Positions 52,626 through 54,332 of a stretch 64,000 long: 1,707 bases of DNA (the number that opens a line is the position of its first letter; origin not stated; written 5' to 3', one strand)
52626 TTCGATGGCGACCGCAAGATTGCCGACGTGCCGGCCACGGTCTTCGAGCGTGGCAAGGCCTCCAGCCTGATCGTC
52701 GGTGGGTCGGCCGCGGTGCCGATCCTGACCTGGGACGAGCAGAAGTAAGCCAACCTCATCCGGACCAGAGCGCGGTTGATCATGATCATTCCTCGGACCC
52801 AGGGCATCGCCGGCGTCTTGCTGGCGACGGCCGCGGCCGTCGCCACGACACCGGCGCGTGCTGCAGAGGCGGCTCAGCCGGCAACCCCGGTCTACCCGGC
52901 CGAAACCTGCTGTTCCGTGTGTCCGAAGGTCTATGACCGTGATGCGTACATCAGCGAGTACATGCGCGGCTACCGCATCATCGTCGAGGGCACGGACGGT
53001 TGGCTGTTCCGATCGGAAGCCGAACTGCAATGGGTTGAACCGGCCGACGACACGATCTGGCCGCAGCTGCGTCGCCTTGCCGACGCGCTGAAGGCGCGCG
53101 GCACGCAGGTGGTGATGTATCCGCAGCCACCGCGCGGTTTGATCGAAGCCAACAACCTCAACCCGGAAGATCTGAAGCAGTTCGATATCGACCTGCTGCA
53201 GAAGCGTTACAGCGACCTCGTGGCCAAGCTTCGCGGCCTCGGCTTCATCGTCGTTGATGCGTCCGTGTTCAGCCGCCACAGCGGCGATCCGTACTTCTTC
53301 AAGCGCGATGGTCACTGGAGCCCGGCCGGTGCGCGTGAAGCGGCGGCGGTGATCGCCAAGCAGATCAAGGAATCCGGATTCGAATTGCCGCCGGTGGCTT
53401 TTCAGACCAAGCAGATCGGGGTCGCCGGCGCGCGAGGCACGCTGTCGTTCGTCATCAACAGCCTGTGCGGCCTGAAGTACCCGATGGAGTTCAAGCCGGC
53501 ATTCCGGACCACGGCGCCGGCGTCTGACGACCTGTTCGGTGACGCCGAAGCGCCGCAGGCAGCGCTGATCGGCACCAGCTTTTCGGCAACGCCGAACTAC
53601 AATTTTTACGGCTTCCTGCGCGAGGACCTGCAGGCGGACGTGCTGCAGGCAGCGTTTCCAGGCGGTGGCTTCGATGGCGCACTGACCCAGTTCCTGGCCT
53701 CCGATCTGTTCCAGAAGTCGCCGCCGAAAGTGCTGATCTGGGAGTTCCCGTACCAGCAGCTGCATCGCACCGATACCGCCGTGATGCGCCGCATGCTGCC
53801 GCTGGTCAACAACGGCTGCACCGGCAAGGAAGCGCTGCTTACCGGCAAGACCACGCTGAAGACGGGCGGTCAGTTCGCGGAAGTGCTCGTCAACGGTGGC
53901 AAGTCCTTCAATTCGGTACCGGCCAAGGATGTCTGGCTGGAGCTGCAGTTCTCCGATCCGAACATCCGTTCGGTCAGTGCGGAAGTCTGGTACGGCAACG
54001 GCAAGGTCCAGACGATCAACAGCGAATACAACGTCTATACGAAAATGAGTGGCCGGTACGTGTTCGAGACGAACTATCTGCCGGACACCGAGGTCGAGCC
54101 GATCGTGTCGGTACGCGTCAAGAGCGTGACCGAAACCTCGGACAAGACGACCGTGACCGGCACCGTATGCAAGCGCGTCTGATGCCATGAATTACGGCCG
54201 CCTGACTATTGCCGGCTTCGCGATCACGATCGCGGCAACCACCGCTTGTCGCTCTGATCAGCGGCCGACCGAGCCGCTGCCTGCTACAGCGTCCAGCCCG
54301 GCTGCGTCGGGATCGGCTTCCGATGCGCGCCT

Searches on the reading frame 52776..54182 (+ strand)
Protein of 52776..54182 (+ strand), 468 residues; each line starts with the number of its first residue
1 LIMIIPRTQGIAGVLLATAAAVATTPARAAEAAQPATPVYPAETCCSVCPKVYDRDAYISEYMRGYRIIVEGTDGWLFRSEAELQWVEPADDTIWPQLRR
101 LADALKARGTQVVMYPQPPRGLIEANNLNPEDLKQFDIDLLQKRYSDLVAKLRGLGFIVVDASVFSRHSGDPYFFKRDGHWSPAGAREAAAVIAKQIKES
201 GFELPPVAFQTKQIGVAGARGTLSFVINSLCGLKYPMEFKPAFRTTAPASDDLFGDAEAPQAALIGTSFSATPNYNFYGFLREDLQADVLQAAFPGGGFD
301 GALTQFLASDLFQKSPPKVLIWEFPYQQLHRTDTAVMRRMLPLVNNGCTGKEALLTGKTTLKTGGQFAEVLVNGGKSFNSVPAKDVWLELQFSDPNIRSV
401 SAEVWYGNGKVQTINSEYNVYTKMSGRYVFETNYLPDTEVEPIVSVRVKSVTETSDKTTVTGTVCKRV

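Call 8: search_protein_families(library=pfam, proteins=[window:52776-54182:+])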
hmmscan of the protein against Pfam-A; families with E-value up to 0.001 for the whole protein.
window:52776-54182:+ (468 aa): 3 families
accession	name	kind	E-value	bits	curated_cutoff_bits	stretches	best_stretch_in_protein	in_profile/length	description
PF16822.11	ALGX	-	2.7e-63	214.6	26.5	1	69-325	1-267/268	SGNH hydrolase-like domain, acetyltransferase AlgX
PF16824.11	CBM_26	-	1.2e-16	61.4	26.6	1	347-467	1-119/125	C-terminal carbohydrate-binding module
PF19040.6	SGNH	-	0.00064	19.9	27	0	60-194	102-247/248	SGNH domain (fused to AT3 domains)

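Call 9: search_protein_families(library=ncbifam, proteins=[window:52776-54182:+])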
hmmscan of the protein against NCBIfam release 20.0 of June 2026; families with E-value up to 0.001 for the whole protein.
window:52776-54182:+ (468 aa): 0 families

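Call 41: search_solved_structures(query=window:52776-54182:+, max_evalue=0.001, show_alignments=1)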
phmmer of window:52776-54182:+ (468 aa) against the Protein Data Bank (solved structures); distinct sequences matched with E-value up to 0.001: 3.
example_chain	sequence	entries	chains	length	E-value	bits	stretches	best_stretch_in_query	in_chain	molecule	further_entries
7ula_A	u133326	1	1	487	1.8e-83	284.2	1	18-467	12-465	Alginate biosynthesis protein AlgX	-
4knc_B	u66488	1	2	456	8.5e-77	262.2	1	36-466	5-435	Alginate biosynthesis protein AlgX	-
4o8v_A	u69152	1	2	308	2.5e-24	89.2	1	66-329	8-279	Alginate biosynthesis protein AlgJ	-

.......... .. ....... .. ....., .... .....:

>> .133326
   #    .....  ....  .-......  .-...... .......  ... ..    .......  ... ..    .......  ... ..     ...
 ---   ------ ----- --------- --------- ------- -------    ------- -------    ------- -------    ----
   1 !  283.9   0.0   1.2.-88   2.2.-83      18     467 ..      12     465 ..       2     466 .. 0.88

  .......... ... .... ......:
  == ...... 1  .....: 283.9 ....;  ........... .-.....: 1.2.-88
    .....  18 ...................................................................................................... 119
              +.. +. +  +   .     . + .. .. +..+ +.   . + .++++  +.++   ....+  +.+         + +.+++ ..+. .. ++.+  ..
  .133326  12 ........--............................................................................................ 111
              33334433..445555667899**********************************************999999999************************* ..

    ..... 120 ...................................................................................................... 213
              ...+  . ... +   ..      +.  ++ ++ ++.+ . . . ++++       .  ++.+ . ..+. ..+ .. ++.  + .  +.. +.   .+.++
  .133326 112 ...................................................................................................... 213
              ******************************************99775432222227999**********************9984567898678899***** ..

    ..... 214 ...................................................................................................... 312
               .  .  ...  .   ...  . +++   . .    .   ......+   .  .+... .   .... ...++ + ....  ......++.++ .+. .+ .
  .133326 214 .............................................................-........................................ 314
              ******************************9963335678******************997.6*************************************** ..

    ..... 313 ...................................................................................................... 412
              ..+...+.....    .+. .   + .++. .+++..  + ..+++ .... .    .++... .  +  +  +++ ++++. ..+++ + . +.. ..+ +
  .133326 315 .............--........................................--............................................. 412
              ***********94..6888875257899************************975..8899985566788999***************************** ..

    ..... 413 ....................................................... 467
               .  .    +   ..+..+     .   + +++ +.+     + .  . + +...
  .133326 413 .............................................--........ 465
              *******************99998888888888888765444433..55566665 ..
